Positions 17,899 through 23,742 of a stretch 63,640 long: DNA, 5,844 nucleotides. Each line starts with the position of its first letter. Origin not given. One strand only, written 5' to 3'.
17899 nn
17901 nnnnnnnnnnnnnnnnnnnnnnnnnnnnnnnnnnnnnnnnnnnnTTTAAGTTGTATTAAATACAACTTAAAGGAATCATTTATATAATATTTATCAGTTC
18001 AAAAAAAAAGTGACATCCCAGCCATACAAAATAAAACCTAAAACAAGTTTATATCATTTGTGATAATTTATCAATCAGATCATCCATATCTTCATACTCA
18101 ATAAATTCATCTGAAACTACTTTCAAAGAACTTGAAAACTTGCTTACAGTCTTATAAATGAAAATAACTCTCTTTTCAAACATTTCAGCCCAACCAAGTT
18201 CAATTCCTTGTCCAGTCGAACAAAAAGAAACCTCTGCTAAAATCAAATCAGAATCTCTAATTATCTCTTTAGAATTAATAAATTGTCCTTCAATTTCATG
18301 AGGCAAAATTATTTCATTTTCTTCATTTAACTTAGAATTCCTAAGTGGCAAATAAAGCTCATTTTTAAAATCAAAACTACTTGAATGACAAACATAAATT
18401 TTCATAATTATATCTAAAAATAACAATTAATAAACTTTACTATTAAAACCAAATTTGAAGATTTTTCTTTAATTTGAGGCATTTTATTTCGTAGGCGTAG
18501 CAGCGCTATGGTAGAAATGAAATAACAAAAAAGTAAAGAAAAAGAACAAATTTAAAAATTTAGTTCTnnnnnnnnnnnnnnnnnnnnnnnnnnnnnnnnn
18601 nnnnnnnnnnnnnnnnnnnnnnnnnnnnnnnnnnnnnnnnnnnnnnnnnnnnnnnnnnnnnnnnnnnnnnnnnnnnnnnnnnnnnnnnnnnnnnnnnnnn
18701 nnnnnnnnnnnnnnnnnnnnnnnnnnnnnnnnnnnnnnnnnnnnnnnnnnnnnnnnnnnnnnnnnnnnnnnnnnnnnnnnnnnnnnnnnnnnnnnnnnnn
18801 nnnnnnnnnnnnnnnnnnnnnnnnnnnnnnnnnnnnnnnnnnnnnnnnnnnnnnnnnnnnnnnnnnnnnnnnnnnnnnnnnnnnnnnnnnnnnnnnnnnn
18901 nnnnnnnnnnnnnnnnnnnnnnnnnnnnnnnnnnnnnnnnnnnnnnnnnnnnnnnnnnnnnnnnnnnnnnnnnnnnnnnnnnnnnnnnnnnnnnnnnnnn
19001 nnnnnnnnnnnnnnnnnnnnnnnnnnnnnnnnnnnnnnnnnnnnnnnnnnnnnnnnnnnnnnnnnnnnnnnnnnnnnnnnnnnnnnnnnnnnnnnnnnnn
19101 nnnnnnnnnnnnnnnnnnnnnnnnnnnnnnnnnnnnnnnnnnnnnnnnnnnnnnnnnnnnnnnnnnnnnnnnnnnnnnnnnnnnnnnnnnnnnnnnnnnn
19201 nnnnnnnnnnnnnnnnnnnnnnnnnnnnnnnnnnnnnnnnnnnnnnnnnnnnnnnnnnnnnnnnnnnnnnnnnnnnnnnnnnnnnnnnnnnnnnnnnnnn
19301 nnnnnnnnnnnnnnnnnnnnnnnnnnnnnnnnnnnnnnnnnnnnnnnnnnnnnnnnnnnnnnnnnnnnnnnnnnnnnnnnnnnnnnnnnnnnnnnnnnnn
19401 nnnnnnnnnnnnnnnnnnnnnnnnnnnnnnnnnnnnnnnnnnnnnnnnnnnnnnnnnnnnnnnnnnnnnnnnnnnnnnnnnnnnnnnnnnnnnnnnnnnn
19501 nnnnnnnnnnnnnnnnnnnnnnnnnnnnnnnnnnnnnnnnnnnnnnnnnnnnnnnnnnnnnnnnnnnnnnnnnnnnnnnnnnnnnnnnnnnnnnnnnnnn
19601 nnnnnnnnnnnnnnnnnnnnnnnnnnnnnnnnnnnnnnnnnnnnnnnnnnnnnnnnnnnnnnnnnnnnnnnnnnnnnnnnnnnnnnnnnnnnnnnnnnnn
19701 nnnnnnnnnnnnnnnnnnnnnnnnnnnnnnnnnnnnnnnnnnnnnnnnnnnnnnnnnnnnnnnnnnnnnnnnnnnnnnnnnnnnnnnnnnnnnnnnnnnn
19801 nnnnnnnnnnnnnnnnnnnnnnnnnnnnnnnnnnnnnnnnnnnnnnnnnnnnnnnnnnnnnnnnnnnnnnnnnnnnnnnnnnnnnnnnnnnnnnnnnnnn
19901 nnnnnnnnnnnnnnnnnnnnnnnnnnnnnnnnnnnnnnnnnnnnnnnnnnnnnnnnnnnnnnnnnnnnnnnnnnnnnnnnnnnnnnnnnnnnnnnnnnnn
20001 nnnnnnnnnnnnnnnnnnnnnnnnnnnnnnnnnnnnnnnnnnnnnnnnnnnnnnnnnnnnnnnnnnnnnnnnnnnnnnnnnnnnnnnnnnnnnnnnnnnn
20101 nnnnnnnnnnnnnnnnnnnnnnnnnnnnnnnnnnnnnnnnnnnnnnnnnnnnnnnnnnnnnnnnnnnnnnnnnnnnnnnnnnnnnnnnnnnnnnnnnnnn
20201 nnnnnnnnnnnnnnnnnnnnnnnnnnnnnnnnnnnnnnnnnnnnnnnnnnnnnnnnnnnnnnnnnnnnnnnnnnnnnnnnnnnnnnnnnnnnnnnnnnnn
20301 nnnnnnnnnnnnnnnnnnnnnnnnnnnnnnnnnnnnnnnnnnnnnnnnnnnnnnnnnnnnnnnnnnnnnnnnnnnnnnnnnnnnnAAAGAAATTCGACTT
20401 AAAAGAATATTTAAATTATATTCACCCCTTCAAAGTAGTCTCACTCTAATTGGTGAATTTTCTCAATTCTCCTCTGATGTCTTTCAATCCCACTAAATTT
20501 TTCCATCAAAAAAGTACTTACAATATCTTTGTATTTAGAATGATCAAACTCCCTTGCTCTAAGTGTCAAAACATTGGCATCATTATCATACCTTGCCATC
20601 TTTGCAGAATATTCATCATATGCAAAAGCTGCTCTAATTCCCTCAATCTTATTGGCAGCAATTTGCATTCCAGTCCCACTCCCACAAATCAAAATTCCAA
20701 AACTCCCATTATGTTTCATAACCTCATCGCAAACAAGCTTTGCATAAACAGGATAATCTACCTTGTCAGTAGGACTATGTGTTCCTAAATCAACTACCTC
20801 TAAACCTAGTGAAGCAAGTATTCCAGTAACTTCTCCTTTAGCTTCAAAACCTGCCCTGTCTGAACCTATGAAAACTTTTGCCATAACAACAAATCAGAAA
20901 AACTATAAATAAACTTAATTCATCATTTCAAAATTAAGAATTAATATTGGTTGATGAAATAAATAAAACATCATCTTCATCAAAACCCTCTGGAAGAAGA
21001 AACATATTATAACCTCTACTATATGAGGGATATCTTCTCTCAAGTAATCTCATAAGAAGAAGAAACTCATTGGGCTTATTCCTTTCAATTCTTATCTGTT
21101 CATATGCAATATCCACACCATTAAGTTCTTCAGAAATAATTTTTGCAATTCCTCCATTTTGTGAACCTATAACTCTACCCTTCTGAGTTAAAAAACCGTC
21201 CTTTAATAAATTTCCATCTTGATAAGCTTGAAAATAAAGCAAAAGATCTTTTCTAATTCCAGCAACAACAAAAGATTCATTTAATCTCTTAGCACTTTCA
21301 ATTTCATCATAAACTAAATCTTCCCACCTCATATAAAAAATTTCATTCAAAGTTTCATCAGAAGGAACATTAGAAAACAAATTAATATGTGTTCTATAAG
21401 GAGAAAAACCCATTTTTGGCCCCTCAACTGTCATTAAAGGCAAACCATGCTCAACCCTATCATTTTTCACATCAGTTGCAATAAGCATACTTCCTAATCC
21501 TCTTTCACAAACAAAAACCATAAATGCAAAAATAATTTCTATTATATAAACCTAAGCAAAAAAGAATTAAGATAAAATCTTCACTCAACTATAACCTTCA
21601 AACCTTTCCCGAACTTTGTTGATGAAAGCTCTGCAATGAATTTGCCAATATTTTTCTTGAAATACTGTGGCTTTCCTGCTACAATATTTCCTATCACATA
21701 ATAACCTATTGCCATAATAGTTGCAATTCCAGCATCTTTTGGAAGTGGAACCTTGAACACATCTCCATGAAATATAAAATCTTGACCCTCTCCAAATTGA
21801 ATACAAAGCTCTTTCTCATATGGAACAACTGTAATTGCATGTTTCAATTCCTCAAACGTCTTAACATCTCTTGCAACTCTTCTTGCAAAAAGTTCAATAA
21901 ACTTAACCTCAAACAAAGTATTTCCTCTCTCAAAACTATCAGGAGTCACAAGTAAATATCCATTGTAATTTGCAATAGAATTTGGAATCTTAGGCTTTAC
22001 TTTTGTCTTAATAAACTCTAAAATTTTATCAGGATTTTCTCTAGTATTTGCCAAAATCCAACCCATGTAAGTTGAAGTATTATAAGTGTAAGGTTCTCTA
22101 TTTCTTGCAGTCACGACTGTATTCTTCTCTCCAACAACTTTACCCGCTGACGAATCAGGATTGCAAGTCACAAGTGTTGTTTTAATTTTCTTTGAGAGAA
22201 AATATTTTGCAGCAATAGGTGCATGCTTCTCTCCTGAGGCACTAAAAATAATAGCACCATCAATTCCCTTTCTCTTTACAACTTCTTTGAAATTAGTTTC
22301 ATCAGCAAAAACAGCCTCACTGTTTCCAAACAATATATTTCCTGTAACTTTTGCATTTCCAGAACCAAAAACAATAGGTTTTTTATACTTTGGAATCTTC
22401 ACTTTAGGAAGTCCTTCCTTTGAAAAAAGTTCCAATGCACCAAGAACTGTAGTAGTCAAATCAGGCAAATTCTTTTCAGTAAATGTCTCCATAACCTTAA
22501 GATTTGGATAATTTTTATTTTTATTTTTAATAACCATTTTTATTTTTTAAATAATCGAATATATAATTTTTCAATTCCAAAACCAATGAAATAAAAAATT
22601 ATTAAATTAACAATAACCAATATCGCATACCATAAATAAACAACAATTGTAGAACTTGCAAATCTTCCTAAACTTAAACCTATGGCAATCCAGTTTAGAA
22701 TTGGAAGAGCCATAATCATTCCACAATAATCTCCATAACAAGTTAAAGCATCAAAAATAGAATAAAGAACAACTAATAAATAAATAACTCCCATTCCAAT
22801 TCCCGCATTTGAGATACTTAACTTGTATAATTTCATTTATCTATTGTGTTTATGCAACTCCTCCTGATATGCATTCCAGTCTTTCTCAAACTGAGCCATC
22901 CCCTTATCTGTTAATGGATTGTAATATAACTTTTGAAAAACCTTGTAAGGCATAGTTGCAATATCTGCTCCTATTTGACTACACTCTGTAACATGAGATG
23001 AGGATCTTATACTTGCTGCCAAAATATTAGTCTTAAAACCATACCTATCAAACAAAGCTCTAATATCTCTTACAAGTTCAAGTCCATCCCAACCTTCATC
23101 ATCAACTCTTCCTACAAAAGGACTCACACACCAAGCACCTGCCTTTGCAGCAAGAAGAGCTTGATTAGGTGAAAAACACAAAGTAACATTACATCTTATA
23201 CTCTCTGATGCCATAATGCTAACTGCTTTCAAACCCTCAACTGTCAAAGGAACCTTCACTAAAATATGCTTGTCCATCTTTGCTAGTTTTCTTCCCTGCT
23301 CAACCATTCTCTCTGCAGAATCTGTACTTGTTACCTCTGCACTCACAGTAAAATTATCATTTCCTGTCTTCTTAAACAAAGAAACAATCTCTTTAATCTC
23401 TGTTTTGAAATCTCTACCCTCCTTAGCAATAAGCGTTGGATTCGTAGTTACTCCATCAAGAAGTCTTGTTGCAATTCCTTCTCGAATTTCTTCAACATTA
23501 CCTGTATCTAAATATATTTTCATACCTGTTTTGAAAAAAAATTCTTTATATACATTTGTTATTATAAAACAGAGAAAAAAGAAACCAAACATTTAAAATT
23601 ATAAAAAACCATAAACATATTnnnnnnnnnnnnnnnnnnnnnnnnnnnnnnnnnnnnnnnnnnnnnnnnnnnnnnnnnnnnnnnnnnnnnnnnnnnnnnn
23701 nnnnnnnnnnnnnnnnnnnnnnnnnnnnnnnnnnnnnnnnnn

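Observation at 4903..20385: Cell-surface gene island built from eukaryote-like and phage-like extracellular modules: candidate host-attachment system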

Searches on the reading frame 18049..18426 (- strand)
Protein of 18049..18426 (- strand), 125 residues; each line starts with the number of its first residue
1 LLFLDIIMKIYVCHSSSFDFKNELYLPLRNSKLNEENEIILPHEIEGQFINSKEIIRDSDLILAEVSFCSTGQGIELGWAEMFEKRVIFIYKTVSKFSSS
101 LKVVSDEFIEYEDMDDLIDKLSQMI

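Call 5: search_protein_families(library=pfam, proteins=[window:18049-18426:-], max_evalue=0.1)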
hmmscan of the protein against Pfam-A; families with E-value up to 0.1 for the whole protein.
window:18049-18426:- (125 aa): 1 family
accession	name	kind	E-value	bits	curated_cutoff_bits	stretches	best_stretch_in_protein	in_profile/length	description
PF05014.21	Nuc_deoxyrib_tr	-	0.0015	19.1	28.8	1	23-96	30-102/117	Nucleoside 2-deoxyribosyltransferase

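Call 10: search_protein_families(library=ncbifam, proteins=[window:18049-18426:-], max_evalue=0.1)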
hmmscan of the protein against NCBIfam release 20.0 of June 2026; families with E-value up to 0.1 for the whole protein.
window:18049-18426:- (125 aa): 0 families

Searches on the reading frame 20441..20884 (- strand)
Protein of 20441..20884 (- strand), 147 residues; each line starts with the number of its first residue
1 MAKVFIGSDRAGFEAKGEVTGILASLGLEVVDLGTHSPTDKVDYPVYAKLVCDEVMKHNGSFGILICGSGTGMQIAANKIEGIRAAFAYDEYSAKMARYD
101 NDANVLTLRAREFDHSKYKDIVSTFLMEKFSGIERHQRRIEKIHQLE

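Call 43: search_protein_families(library=pfam, proteins=[window:20441-20884:-], max_evalue=0.00001)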
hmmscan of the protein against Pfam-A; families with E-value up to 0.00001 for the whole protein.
window:20441-20884:- (147 aa): 1 family
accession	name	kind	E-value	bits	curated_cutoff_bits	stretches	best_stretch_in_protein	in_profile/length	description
PF02502.23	LacAB_rpiB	-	1.9e-47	161.2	24.7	1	4-143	1-138/138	Ribose/Galactose Isomerase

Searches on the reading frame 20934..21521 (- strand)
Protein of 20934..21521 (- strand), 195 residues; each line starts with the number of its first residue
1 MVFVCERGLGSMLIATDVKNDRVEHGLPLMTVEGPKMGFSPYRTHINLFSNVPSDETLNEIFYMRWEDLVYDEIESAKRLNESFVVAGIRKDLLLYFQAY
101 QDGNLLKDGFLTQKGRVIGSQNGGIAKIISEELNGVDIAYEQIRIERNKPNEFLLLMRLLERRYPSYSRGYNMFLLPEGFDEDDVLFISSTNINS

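Call 43: search_protein_families(library=pfam, proteins=[window:20934-21521:-], max_evalue=0.00001)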
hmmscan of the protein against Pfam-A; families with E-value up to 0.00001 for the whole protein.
window:20934-21521:- (195 aa): 0 families

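Call 49: search_protein_families(library=pfam, proteins=[window:20934-21521:-], max_evalue=0.05)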
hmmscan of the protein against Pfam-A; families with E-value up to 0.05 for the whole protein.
window:20934-21521:- (195 aa): 1 family
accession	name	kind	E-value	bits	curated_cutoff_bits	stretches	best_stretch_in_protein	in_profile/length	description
PF11654.13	NCE101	-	0.017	15.3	24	0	37-67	15-44/45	Non-classical export protein 1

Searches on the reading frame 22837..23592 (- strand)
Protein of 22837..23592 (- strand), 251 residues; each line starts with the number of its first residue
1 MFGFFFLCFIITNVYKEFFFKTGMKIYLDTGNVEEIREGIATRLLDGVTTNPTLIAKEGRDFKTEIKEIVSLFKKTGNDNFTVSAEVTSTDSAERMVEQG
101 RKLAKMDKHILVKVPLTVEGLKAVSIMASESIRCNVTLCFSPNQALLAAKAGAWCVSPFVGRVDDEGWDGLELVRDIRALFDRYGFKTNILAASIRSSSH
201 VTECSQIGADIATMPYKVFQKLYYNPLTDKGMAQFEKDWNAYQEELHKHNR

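Call 43: search_protein_families(library=pfam, proteins=[window:22837-23592:-], max_evalue=0.00001)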
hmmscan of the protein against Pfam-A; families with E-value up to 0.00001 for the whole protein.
window:22837-23592:- (251 aa): 1 family
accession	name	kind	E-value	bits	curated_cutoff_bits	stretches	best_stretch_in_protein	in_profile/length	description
PF00923.25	TAL_FSA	-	2.6e-58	198.1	27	1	26-245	1-284/285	Transaldolase/Fructose-6-phosphate aldolase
